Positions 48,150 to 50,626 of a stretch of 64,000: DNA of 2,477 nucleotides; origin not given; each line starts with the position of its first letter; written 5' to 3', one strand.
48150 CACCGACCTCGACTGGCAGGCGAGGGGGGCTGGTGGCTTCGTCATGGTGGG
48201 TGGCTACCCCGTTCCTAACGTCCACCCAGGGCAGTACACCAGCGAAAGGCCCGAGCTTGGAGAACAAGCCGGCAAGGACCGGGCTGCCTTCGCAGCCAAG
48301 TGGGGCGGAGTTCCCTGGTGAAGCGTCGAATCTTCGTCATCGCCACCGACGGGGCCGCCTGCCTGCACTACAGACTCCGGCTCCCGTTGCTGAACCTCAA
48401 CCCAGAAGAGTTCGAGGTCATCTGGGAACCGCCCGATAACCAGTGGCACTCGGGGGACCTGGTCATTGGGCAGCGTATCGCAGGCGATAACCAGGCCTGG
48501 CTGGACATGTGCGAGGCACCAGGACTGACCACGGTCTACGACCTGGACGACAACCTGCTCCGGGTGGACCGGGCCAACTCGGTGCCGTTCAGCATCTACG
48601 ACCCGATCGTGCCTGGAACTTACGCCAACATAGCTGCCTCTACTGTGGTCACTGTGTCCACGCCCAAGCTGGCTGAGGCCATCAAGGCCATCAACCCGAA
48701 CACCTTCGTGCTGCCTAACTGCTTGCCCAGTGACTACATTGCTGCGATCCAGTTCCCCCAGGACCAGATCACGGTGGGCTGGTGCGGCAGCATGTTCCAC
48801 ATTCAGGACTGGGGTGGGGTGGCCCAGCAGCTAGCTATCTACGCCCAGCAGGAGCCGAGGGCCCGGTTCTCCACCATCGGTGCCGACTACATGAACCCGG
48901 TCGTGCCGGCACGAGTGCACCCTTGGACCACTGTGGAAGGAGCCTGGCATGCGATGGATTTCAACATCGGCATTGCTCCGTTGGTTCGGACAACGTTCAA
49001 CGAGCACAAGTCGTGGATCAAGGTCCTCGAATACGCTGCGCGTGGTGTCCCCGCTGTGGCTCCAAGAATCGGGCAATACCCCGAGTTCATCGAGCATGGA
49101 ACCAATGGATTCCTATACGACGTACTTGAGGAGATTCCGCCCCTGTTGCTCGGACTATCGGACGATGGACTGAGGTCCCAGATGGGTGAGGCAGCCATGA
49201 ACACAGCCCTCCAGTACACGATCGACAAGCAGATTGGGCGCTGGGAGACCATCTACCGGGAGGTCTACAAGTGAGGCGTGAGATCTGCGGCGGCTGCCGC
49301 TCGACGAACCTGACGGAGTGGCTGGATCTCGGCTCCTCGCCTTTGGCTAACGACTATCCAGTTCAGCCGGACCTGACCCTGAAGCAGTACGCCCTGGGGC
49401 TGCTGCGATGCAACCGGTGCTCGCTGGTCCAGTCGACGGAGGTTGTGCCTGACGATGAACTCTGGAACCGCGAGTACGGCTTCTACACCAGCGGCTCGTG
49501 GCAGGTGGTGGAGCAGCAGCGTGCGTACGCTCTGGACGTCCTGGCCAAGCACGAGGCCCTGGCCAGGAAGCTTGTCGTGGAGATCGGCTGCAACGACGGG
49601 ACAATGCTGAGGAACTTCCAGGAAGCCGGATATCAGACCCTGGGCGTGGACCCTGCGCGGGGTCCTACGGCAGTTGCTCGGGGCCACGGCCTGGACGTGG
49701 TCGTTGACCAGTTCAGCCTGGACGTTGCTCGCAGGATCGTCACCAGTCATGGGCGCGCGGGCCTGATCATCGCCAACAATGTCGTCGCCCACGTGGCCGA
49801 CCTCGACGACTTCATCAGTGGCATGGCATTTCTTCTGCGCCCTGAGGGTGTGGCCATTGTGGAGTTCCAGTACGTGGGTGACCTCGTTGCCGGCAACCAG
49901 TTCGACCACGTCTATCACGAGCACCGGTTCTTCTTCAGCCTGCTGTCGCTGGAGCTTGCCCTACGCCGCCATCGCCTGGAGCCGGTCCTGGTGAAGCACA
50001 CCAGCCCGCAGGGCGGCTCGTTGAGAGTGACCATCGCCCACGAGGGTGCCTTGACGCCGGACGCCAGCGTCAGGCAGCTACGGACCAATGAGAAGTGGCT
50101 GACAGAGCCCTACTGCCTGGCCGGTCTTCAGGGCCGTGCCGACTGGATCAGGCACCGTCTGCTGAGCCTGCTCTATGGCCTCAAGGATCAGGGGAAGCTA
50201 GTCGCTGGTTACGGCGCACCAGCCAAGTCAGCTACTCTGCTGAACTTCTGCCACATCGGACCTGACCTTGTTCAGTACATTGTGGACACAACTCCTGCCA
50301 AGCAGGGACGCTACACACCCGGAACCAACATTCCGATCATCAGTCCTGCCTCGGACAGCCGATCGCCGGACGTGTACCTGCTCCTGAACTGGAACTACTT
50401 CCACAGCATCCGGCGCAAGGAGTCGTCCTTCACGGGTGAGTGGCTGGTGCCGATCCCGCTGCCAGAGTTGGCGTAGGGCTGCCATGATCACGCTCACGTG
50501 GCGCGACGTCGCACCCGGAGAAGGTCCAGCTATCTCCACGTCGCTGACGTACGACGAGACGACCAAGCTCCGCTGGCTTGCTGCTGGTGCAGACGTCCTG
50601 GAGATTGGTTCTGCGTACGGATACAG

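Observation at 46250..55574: Nine-gene sugar-modification cassette between the tail genes and the endolysin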

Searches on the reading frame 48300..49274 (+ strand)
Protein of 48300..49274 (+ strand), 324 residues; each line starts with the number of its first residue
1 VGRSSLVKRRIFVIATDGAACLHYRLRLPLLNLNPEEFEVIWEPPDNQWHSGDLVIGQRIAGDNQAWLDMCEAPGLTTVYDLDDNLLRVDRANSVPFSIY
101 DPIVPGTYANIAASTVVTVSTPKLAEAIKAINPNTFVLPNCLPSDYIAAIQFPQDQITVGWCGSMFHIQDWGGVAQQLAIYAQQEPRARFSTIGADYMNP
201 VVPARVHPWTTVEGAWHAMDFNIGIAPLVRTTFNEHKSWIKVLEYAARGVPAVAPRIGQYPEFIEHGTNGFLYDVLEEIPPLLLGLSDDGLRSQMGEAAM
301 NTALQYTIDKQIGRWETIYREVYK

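Call 4: search_protein_families(library=pfam, proteins=[window:48300-49274:+], max_evalue=0.01)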
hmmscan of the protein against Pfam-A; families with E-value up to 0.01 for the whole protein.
window:48300-49274:+ (324 aa): 3 families
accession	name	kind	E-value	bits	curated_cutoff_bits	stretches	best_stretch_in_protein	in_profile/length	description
PF13692.12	Glyco_trans_1_4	-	4.6e-06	27.4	27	1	220-274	76-125/142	Glycosyl transferases group 1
PF13524.12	Glyco_trans_1_2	-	7.2e-05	23.2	25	1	229-311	54-138/144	Glycosyl transferase-like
PF00534.26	Glycos_transf_1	-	0.00081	19.4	26.4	1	240-275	107-142/172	Glycosyl transferases group 1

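Call 12: search_protein_families(library=ncbifam, proteins=[window:48300-49274:+], max_evalue=0.01)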
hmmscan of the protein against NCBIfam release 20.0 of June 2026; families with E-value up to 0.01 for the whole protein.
window:48300-49274:+ (324 aa): 4 families
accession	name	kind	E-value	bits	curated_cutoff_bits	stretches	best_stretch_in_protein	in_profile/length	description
TIGR03999.1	thiol_BshA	equivalog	9.3e-08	31.4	273.7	1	241-323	288-374/375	N-acetyl-alpha-D-glucosaminyl L-malate synthase BshA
TIGR03088.1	stp2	hypoth_equivalog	0.00024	20.3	409.05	0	241-321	288-372/374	TIGR03088 family PEP-CTERM/XrtA system glycosyltransferase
NF041010.1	glycosy_Agl16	equivalog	0.0012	17.8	575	1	240-321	268-350/352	glycosylation protein Agl16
NF038229.1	Glyco4_Geo_Pelo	equivalog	0.0027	16.8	400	1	242-323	254-337/338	GPMC system family 4 glycosyltransferase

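Call 13: search_protein_families(library=phrogs, proteins=[window:48300-49274:+], max_evalue=0.001)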
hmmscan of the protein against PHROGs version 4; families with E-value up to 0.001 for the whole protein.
window:48300-49274:+ (324 aa): 1 family
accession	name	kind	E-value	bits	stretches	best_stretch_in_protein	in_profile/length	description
phrog_7162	-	moron, auxiliary metabolic gene and host takeover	1.8e-35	123.7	1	11-308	4-294/309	glycosyltransferase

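Call 104: search_protein_families(library=padloc, proteins=[window:48318-49274:+], max_evalue=0.001)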
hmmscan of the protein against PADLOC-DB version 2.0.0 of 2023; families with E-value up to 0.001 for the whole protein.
window:48318-49274:+ (318 aa): 0 families

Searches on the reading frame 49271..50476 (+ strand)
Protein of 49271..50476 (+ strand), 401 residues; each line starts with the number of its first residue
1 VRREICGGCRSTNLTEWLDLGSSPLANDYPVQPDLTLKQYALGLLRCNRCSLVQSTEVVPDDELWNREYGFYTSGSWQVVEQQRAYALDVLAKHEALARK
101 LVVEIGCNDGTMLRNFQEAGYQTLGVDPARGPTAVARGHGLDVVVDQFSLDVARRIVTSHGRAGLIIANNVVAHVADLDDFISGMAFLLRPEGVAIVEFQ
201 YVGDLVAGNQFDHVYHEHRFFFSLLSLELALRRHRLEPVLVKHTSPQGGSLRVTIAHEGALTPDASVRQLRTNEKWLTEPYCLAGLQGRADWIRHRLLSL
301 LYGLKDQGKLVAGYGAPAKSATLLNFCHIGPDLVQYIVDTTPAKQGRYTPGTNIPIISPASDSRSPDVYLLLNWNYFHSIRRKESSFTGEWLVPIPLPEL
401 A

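Call 4: search_protein_families(library=pfam, proteins=[window:49271-50476:+], max_evalue=0.01)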
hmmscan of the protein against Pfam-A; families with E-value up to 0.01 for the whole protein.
window:49271-50476:+ (401 aa): 6 families
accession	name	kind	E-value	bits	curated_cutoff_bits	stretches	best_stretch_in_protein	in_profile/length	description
PF08484.17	Methyltransf_14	-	3e-41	141.3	23.5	1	247-396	3-160/160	C-methyltransferase C-terminal domain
PF13489.12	Methyltransf_23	-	1.3e-15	58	27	1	96-237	20-160/164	Methyltransferase domain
PF08421.16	Methyltransf_13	-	1.9e-12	47.6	31.3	1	6-64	1-61/62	Putative zinc binding domain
PF08242.18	Methyltransf_12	-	8.4e-09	36.5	30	1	103-194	1-97/98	Methyltransferase domain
PF08241.18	Methyltransf_11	-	2.1e-07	31.9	21.2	1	103-196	1-94/95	Methyltransferase domain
PF13649.12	Methyltransf_25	-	1.4e-05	26.2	27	1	102-193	1-97/97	Methyltransferase domain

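Call 9: search_dna_similar(query=window:49271-50476:+, collection=phages, mode=protein, max_rows=25)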
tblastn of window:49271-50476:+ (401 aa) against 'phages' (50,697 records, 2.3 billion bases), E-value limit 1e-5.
Records with a match: 7; places in all: 9; records where one place covers at least 80% of the query: 6.
Best place of each record, by identity: <60% 7.
By first word of the organism name: uncultured 4; Bacteriophage 2; Synechococcus 1.
By host as written in the record: - 6; Synechococcus sp. 1.
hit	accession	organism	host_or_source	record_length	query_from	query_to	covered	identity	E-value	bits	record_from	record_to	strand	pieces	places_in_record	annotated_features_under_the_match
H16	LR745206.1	uncultured phage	metagenomic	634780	2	396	99%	30.1%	2e-43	167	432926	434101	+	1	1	record has no annotation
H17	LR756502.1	uncultured phage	metagenomic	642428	6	400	99%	27.9%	4e-42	163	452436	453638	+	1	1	record has no annotation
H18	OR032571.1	Synechococcus phage DSL-LC02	Synechococcus sp.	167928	2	401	100%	26.7%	3e-26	117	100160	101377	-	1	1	methyltransferase domain-containing protein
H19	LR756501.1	uncultured phage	metagenomic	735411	6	396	98%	27.3%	1e-29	127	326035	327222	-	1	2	record has no annotation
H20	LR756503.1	uncultured phage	metagenomic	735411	6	396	98%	27.3%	1e-29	127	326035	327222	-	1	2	record has no annotation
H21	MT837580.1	Bacteriophage sp.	human fecal samples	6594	6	356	88%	27.7%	4e-15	83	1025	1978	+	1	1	record has no annotation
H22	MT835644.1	Bacteriophage sp.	human fecal samples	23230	6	189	46%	28.5%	4e-13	77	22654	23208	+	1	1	record has no annotation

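Call 12: search_protein_families(library=ncbifam, proteins=[window:49271-50476:+], max_evalue=0.01)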
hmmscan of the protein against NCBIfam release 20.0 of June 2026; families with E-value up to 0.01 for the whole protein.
window:49271-50476:+ (401 aa): 2 families
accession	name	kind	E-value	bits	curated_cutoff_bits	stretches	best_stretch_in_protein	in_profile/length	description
TIGR01983.1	UbiG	equivalog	6.1e-07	29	102.95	1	93-197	44-151/228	bifunctional 2-polyprenyl-6-hydroxyphenol methylase/3-demethylubiquinol 3-O-methyltransferase UbiG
TIGR02072.1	BioC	equivalog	0.00053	19.9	184.95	1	88-198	24-133/244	malonyl-ACP O-methyltransferase BioC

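Call 13: search_protein_families(library=phrogs, proteins=[window:49271-50476:+], max_evalue=0.001)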
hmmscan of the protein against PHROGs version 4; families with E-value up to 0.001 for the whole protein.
window:49271-50476:+ (401 aa): 1 family
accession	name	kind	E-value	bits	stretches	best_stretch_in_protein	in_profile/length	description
phrog_22502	-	other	0.00013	22.8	1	83-197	56-173/276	methyltransferase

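Call 20: find_encoding_contigs(protein=window:49271-50476:+, flank=10000, max_places=6)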
Protein window:49271-50476:+ (401 aa): 3 contigs read that carry it; 3 places shown.
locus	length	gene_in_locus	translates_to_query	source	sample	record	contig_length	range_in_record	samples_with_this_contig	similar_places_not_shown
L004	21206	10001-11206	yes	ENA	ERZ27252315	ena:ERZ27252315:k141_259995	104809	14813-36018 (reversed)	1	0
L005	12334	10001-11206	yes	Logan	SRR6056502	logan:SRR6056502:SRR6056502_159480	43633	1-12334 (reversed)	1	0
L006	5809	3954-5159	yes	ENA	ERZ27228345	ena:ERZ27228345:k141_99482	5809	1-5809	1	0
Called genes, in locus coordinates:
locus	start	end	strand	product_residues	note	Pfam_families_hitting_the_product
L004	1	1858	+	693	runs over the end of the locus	-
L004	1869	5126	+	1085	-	-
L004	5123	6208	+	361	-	-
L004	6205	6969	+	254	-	-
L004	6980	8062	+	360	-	PF13692:Glyco_trans_1_4, PF00534:Glycos_transf_1 (weak), PF13524:Glyco_trans_1_2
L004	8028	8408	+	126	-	-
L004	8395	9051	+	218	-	-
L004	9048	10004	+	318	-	PF13692:Glyco_trans_1_4 (weak)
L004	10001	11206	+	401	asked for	PF08421:Methyltransf_13, PF13489:Methyltransf_23, PF08241:Methyltransf_11 (weak), PF08242:Methyltransf_12, PF13649:Methyltransf_25 (faint), PF08484:Methyltransf_14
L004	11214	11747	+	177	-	PF01596:Methyltransf_3 (weak), PF13578:Methyltransf_24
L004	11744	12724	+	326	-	PF01266:DAO, PF02737:3HCDH_N (weak), PF07992:Pyr_redox_2 (faint), PF13450:NAD_binding_8 (weak)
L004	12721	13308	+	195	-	PF00535:Glycos_transf_2, PF13641:Glyco_tranf_2_3 (faint)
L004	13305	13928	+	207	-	PF00535:Glycos_transf_2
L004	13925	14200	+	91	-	-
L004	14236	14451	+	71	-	-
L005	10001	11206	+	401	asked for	PF08421:Methyltransf_13, PF13489:Methyltransf_23, PF08241:Methyltransf_11 (weak), PF08242:Methyltransf_12, PF13649:Methyltransf_25 (faint), PF08484:Methyltransf_14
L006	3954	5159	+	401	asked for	PF08421:Methyltransf_13, PF13489:Methyltransf_23, PF08241:Methyltransf_11 (weak), PF08242:Methyltransf_12, PF13649:Methyltransf_25 (faint), PF08484:Methyltransf_14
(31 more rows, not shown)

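Call 22: search_solved_structures(query=window:49271-50476:+, max_evalue=0.001, show_alignments=1)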
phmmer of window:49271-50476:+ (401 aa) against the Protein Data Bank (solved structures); distinct sequences matched with E-value up to 0.001: 16.
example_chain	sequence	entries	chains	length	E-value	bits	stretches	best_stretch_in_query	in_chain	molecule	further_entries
3ndi_A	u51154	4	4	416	1.4e-80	274.5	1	5-396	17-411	Methyltransferase | TcaB9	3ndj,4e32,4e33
4e2y_A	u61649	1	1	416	3.6e-80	273.1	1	5-396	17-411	TcaB9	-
4e31_A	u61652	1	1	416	4.9e-80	272.7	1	5-396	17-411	TcaB9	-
4e2x_A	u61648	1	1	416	4.9e-80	272.7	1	5-396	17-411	TcaB9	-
4e2z_A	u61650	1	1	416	1.3e-79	271.3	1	5-396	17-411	TcaB9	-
4e2w_A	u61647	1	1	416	1.3e-79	271.3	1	5-396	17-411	TcaB9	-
4e30_A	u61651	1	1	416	3.3e-79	269.9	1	5-396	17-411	TcaB9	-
5t6b_A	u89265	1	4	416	3.4e-76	260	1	8-396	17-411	Sugar 3-C-methyl transferase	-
5t64_A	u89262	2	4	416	5.6e-76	259.3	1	8-396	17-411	Sugar 3-C-methyl transferase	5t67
4rv9_A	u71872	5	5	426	5.4e-66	226.4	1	6-400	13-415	D-mycarose 3-C-methyltransferase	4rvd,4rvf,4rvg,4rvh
3e8s_A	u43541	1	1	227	2.4e-05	26.7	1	100-212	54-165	Putative SAM Dependent Methyltransferase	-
9khp_A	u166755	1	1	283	0.00024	23.4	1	98-150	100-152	Class I SAM-dependent methyltransferase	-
9klx_A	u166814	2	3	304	0.00025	23.3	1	98-150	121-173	Class I SAM-dependent methyltransferase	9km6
4kdr_A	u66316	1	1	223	0.00074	21.8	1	95-194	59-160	3-demethylubiquinone-9 3-methyltransferase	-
5dpm_A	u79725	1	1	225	0.00076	21.8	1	95-194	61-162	Ubiquinone biosynthesis O-methyltransferase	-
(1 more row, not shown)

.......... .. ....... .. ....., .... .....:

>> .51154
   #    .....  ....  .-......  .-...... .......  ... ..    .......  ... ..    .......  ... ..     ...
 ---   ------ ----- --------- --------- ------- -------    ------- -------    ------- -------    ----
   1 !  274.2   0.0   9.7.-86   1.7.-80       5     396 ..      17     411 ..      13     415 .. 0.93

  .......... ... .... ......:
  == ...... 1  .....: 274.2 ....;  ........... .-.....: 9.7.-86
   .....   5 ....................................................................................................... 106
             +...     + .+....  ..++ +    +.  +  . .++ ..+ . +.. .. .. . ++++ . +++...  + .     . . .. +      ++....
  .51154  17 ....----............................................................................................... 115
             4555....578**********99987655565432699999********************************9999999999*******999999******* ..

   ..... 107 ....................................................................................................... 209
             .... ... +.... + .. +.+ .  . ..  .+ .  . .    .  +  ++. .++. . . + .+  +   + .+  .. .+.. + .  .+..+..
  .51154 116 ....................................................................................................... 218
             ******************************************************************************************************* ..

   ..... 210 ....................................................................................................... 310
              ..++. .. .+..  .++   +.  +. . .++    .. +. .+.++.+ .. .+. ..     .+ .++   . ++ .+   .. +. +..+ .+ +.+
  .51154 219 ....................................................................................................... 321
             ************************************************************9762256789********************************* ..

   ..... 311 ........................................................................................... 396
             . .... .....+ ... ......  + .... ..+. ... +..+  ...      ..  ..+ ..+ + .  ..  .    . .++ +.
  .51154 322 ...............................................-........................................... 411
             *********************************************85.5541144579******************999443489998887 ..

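Call 37: find_related_loci(query=window:49271-50476:+, collection=viral_contigs, flank=10000)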
Query window:49271-50476:+ (401 aa) in viral_contigs; peptide patterns used: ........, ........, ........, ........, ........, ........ (x = any residue, [..] = any of these).
22 stretches matched a pattern; 17 encode a relative of the query (tblastn E <= 1e-3); 17 distinct loci.
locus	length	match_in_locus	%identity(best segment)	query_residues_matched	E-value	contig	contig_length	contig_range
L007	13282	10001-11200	57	1-398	6e-146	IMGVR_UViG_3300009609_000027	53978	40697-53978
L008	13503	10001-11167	58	13-400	3e-145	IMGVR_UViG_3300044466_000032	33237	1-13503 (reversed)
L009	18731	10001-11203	57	1-400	3e-143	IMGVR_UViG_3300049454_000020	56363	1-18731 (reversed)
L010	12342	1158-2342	50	6-398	8e-120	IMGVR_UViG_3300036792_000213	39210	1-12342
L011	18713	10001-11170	53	1-400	3e-119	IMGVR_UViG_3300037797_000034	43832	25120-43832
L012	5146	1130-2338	50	1-400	3e-116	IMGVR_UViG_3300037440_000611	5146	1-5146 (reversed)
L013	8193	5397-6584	49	1-400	6e-115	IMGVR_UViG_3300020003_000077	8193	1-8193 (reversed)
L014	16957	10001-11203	48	1-400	9e-110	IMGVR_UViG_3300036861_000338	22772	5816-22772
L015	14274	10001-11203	48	1-400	3e-109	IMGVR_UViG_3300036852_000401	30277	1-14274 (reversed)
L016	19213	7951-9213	47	1-400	5e-106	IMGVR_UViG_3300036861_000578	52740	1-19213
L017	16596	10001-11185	49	6-398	6e-115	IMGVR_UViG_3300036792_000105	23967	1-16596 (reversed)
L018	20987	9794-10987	48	1-400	7e-105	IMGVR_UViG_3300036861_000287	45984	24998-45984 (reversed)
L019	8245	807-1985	47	3-400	1e-101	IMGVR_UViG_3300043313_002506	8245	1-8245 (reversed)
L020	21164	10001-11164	46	3-400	3e-101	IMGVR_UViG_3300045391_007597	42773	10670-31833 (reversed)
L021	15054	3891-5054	46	3-400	2e-99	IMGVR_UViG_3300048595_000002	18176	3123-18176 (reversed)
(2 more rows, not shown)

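Call 63: find_related_loci(query=window:49271-50476:+, collection=genome_contigs, flank=8000)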
Query window:49271-50476:+ (401 aa) in genome_contigs; peptide patterns used: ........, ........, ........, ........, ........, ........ (x = any residue, [..] = any of these).
63 stretches matched a pattern; 2 encode a relative of the query (tblastn E <= 1e-3); 2 distinct loci.
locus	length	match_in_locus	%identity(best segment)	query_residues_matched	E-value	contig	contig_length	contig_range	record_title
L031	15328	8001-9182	49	3-400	3e-115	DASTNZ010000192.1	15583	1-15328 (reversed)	MAG TPA_asm: Jiangellaceae bacterium isolate SMAG_U2157 k141_832668, whole genome shotgun sequence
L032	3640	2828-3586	50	1-254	1e-75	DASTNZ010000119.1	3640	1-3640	MAG TPA_asm: Jiangellaceae bacterium isolate SMAG_U2157 k141_790329, whole genome shotgun sequence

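Call 68: search_protein_families(library=pfam, proteins=[L013:6587-7543:+, L007:11176-12168:+, L012:2341-3294:+, L010:3109-4098:+, L010:2228-3109:+, L009:14592-15491:+, L017:11952-12935:+], max_evalue=0.001)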
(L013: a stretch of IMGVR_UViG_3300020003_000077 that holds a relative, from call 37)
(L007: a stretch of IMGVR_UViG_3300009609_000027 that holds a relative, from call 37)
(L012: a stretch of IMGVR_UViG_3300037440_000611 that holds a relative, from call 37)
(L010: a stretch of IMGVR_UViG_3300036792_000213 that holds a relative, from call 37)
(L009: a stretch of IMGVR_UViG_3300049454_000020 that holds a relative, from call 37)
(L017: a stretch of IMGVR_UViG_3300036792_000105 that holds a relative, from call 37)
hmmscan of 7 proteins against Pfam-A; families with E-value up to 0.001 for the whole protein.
L013:6587-7543:+ (318 aa): 5 families
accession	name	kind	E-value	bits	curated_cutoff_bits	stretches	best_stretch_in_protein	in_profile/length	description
PF16363.11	GDP_Man_Dehyd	-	1.4e-111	373.6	27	1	4-307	1-331/332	GDP-mannose 4,6 dehydratase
PF01370.27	Epimerase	-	3.5e-58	197.3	20.9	1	3-240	1-239/240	NAD dependent epimerase/dehydratase family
PF04321.23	RmlD_sub_bind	-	6.7e-12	45.5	27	1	1-153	1-132/287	RmlD substrate binding domain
PF05368.20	NmrA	-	1.7e-07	31.5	27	1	4-69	6-70/298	NmrA-like family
PF13460.12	NAD_binding_10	-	9.9e-07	29.2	27.2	1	7-78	1-69/184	NAD(P)H-binding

L007:11176-12168:+ (330 aa): 4 families
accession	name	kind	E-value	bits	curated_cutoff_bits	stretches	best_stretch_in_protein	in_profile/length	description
PF16363.11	GDP_Man_Dehyd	-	1.3e-91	307.9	27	1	16-320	1-332/332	GDP-mannose 4,6 dehydratase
PF01370.27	Epimerase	-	1.2e-46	159.6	20.9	1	15-252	1-239/240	NAD dependent epimerase/dehydratase family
PF04321.23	RmlD_sub_bind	-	1e-09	38.3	27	1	14-169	2-136/287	RmlD substrate binding domain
PF05368.20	NmrA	-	0.00038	20.6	27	1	13-82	3-71/298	NmrA-like family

L012:2341-3294:+ (317 aa): 6 families
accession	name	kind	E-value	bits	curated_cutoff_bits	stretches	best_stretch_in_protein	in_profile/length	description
PF16363.11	GDP_Man_Dehyd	-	1.4e-109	367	27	1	4-307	1-332/332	GDP-mannose 4,6 dehydratase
PF01370.27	Epimerase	-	1.1e-56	192.4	20.9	1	3-239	1-239/240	NAD dependent epimerase/dehydratase family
PF04321.23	RmlD_sub_bind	-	1.7e-12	47.4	27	1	1-156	1-136/287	RmlD substrate binding domain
PF13460.12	NAD_binding_10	-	5.6e-06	26.8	27.2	1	7-123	1-99/184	NAD(P)H-binding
PF05368.20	NmrA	-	1e-05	25.7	27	1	4-76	6-75/298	NmrA-like family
PF02719.21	Polysacc_synt_2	-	0.00048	19.8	20.2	0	4-122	2-128/293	Polysaccharide biosynthesis protein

L010:3109-4098:+ (329 aa): 4 families
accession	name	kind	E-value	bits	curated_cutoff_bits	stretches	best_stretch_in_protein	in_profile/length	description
PF16363.11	GDP_Man_Dehyd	-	4.3e-113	378.6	27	1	5-319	1-332/332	GDP-mannose 4,6 dehydratase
PF01370.27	Epimerase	-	7e-64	216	20.9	1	4-252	1-240/240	NAD dependent epimerase/dehydratase family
PF04321.23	RmlD_sub_bind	-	4.5e-08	33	27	1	4-184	3-152/287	RmlD substrate binding domain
PF05368.20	NmrA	-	1.2e-05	25.5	27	1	3-71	4-71/298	NmrA-like family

L010:2228-3109:+ (293 aa): 1 family
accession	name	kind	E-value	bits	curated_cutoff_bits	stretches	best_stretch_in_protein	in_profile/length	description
PF00535.33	Glycos_transf_2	-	8.6e-09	36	23.3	0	58-98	10-49/168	Glycosyl transferase family 2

L009:14592-15491:+ (299 aa): 0 families

L017:11952-12935:+ (327 aa): 4 families
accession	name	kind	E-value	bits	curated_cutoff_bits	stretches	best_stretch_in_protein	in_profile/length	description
PF16363.11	GDP_Man_Dehyd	-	1.4e-113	380.1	27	1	5-319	1-332/332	GDP-mannose 4,6 dehydratase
PF01370.27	Epimerase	-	5e-63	213.2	20.9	1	4-252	1-240/240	NAD dependent epimerase/dehydratase family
PF04321.23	RmlD_sub_bind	-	5.6e-08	32.6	27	1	5-184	4-152/287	RmlD substrate binding domain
PF05368.20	NmrA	-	0.00016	21.8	27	1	5-70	6-70/298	NmrA-like family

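Call 104: search_protein_families(library=padloc, proteins=[window:49271-50476:+], max_evalue=0.001)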
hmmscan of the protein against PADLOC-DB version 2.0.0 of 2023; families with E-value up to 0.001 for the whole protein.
window:49271-50476:+ (401 aa): 0 families
